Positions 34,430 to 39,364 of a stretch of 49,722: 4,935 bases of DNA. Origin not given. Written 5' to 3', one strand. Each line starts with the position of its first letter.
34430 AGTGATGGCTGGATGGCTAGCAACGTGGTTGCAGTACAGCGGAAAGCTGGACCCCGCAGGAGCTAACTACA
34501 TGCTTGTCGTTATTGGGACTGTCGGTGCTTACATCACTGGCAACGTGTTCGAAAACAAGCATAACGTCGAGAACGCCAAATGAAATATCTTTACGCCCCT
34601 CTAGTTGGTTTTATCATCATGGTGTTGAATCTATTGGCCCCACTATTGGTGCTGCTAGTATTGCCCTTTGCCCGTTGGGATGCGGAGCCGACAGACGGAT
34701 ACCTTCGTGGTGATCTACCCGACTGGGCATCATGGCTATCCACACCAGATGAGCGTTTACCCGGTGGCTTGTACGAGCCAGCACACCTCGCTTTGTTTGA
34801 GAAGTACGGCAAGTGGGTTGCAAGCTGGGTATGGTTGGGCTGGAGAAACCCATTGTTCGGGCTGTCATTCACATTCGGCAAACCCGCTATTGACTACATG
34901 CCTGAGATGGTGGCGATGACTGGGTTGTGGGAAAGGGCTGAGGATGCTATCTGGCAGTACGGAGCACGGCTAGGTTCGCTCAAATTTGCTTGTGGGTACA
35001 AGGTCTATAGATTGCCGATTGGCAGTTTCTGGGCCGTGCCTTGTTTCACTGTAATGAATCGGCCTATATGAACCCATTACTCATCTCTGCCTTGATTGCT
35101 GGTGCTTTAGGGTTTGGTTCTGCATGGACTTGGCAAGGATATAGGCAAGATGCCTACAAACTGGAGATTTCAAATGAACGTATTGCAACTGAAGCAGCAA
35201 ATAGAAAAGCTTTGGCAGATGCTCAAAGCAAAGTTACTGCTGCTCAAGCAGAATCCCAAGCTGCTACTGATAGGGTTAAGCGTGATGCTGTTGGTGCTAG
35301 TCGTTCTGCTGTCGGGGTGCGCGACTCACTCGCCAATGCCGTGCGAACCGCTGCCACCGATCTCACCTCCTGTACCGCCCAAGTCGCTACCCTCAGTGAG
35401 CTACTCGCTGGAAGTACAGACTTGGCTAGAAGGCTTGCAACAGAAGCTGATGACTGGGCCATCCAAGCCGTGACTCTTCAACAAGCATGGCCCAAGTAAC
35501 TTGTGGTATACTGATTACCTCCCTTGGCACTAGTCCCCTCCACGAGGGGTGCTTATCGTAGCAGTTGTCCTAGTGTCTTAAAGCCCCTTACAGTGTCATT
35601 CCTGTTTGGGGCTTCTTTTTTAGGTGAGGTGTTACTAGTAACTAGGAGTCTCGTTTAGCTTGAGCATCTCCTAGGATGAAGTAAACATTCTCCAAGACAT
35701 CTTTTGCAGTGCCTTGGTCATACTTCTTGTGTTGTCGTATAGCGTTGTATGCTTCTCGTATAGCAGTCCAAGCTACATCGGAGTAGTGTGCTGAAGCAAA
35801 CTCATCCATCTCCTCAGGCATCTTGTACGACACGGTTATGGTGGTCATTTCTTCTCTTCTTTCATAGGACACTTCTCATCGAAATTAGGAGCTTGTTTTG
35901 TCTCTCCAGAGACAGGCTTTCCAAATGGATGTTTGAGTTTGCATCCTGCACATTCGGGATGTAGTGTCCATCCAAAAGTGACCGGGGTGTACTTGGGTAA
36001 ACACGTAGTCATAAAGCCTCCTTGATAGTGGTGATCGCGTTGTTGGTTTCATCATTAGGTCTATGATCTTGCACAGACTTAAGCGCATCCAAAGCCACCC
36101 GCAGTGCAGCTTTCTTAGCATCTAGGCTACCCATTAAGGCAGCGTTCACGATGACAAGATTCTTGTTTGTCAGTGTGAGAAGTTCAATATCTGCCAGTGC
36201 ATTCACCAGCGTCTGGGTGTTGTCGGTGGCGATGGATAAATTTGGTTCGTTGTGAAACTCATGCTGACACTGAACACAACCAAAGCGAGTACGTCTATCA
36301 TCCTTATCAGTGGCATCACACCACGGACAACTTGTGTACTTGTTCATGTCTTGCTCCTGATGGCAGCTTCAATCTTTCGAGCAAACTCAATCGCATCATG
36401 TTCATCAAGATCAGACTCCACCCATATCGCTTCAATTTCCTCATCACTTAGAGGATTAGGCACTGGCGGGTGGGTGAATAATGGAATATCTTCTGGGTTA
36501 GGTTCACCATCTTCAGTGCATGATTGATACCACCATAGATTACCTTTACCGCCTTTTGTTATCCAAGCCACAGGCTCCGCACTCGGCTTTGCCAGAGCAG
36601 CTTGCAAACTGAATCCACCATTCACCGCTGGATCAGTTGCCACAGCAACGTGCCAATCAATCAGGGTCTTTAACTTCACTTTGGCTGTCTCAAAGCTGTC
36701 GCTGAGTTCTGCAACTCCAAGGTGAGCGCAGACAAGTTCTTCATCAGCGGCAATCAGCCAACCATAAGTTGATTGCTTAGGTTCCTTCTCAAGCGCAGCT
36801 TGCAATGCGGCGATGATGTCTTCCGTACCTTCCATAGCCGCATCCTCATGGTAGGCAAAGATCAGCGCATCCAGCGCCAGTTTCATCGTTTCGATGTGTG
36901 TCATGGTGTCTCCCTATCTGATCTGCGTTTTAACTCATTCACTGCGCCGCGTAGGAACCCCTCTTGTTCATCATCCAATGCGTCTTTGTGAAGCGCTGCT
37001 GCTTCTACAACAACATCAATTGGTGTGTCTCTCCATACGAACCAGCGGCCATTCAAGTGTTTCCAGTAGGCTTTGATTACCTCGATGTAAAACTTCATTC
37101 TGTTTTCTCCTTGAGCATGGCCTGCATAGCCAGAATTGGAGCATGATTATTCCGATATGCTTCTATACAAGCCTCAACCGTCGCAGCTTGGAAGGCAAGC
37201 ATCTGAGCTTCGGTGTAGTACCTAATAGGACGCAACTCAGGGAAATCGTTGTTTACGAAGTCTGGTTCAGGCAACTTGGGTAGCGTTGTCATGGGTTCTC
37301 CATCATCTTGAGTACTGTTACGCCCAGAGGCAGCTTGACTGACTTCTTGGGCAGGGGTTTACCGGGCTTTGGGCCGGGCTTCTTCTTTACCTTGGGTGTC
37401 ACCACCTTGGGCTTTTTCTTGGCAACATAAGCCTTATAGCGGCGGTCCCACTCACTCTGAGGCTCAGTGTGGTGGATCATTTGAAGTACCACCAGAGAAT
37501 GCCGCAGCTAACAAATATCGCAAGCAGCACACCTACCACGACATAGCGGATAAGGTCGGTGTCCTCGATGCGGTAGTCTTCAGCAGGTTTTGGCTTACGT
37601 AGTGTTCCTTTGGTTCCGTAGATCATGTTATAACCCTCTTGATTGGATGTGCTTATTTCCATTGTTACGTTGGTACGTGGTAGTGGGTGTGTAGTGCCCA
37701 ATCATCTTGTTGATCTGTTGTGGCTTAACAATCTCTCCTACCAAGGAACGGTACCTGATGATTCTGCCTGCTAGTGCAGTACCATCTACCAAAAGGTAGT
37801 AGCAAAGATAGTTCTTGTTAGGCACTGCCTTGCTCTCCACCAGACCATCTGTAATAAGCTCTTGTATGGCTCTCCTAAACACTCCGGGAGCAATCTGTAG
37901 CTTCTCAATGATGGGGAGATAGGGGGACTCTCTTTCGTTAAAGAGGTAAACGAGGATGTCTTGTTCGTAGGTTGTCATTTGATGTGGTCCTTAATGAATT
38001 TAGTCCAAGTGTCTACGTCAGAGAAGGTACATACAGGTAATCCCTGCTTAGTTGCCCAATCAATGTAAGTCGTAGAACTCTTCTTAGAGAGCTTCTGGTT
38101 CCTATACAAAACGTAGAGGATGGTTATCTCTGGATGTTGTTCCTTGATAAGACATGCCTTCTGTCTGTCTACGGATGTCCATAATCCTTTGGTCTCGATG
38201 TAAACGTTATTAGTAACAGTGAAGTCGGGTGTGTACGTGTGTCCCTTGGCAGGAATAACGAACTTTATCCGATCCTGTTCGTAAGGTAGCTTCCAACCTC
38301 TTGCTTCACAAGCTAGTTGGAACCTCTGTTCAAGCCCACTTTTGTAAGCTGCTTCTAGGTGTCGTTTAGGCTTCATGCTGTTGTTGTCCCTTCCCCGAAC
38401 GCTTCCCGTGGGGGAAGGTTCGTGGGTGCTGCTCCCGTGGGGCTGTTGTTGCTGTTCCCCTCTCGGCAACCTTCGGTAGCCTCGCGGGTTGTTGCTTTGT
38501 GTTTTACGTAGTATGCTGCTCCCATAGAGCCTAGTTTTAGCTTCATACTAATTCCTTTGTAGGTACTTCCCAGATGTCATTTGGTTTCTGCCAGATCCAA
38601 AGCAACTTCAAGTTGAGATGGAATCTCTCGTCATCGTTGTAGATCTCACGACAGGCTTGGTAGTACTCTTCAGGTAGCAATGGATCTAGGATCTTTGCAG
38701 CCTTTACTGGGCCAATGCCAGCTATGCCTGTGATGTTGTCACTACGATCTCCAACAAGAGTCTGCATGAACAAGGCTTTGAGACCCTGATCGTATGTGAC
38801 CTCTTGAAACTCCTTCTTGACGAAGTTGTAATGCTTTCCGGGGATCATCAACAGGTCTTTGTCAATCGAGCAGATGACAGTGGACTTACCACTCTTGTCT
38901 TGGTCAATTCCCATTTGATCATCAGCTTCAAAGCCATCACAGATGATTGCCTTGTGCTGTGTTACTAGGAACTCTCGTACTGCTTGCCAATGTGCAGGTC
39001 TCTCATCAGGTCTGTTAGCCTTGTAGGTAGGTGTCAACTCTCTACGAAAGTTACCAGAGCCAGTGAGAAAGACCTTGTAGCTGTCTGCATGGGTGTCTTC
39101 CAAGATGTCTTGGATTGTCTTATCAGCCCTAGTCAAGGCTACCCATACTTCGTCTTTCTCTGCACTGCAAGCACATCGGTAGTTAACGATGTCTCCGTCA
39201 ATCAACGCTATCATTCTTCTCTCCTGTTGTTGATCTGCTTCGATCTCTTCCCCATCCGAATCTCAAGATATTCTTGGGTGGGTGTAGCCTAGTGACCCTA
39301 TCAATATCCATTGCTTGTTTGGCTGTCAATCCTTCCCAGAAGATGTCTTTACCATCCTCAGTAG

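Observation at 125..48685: Genome-wide over-represented perfect palindrome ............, nearly always translated Val-Thr-Ser-Asn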

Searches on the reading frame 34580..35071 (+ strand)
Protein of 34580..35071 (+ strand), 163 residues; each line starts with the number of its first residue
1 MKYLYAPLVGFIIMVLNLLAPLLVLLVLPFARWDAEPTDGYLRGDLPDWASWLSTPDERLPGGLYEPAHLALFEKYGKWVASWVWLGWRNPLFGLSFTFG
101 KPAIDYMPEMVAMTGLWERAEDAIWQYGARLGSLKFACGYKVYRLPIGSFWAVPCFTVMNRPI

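Call 20: search_protein_families(library=phrogs, proteins=[window:34580-35071:+], max_evalue=0.001)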
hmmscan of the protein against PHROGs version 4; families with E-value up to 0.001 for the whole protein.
window:34580-35071:+ (163 aa): 1 family
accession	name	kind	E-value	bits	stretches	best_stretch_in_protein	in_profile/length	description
phrog_2143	-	unknown function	1.6e-08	35.7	1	2-98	5-95/186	-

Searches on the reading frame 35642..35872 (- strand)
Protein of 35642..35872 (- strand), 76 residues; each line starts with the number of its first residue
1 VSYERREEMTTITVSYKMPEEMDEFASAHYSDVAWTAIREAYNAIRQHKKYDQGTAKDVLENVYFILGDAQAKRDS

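Call 9: search_protein_families(library=pfam, proteins=[window:35642-35872:-], max_evalue=0.01)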
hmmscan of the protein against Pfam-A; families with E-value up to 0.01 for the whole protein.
window:35642-35872:- (76 aa): 0 families

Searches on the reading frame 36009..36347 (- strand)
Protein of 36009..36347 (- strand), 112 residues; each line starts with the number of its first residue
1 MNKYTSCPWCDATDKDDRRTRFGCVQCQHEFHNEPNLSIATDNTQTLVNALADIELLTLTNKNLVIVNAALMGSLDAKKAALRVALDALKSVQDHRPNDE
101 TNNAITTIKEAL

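Call 9: search_protein_families(library=pfam, proteins=[window:36009-36347:-], max_evalue=0.01)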
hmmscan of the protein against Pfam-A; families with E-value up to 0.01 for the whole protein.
window:36009-36347:- (112 aa): 0 families

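Call 11: search_protein_families(library=phrogs, proteins=[window:36009-36347:-], max_evalue=0.01)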
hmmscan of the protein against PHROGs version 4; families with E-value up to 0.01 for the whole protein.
window:36009-36347:- (112 aa): 0 families

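Call 104: search_protein_families(library=ncbifam, proteins=[window:36009-36347:-], max_evalue=0.05)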
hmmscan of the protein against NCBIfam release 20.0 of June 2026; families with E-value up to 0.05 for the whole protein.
window:36009-36347:- (112 aa): 1 family
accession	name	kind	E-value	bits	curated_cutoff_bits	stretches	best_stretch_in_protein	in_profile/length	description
NF040868.1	carboxypep_CpsA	equivalog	0.0012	17.7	500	1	25-89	16-82/391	carboxypeptidase CpsA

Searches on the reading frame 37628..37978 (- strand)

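Call 8: search_protein_families(library=pfam, proteins=[window:37628-37978:-], max_evalue=0.01)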
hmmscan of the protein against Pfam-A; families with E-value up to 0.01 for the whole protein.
window:37628-37978:- (116 aa): 1 family
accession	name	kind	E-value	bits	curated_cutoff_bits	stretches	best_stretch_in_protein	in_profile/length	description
PF13412.12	HTH_24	-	0.0037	17.3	21.9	1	3-48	3-48/48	Winged helix-turn-helix DNA-binding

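Call 11: search_protein_families(library=phrogs, proteins=[window:37628-37978:-], max_evalue=0.01)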
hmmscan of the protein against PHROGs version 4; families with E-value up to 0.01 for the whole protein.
window:37628-37978:- (116 aa): 1 family
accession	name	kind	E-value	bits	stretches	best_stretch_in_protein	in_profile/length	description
phrog_11046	-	transcription regulation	0.00028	21.7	1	5-57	11-66/94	transcriptional regulator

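Call 104: search_protein_families(library=ncbifam, proteins=[window:37628-37978:-], max_evalue=0.05)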
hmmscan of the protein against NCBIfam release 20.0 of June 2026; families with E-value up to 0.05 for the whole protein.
window:37628-37978:- (116 aa): 2 families
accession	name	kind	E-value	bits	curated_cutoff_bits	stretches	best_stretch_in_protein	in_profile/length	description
TIGR02702.1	SufR_cyano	equivalog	0.00039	20.2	178.8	1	5-52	3-50/208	iron-sulfur cluster biosynthesis transcriptional regulator SufR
NF038251.1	AdcR_fam_Zn_TF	equivalog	0.044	14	175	0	5-65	37-97/143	zinc-dependent MarR family transcriptional regulator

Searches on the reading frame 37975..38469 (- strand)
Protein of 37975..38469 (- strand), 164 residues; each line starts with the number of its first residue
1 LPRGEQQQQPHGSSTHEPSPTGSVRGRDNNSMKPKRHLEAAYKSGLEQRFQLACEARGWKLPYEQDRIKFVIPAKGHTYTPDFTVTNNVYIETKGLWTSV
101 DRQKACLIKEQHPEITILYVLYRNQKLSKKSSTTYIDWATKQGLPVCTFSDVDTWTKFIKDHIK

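Call 8: search_protein_families(library=pfam, proteins=[window:37975-38469:-], max_evalue=0.01)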
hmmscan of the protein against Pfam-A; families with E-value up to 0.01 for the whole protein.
window:37975-38469:- (164 aa): 2 families
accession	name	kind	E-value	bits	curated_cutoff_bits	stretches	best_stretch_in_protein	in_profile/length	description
PF05367.17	Phage_endo_I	-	5.3e-34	117.4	29.1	1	38-144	11-118/149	Phage endonuclease I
PF05626.16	DUF790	-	7.8e-05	22.1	28.8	1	29-129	259-361/387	Protein of unknown function (DUF790)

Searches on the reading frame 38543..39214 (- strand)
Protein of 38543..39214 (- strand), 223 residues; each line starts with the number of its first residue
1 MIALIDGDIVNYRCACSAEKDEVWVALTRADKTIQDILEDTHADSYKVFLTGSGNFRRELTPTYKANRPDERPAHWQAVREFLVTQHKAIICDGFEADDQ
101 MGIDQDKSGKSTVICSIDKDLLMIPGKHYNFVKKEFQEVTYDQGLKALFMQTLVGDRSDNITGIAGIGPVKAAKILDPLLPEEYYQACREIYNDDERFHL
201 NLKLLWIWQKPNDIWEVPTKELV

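Call 8: search_protein_families(library=pfam, proteins=[window:38543-39214:-], max_evalue=0.01)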
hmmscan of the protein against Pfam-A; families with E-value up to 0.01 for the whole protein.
window:38543-39214:- (223 aa): 2 families
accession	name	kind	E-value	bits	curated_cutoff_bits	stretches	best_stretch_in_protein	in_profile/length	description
PF02739.22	5_3_exonuc_N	-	4.4e-12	46.4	34.3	1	3-135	3-150/164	5'-3' exonuclease, N-terminal resolvase-like domain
PF01367.25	5_3_exonuc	-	4.5e-07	30.7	40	1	150-177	9-36/97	5'-3' exonuclease, C-terminal SAM fold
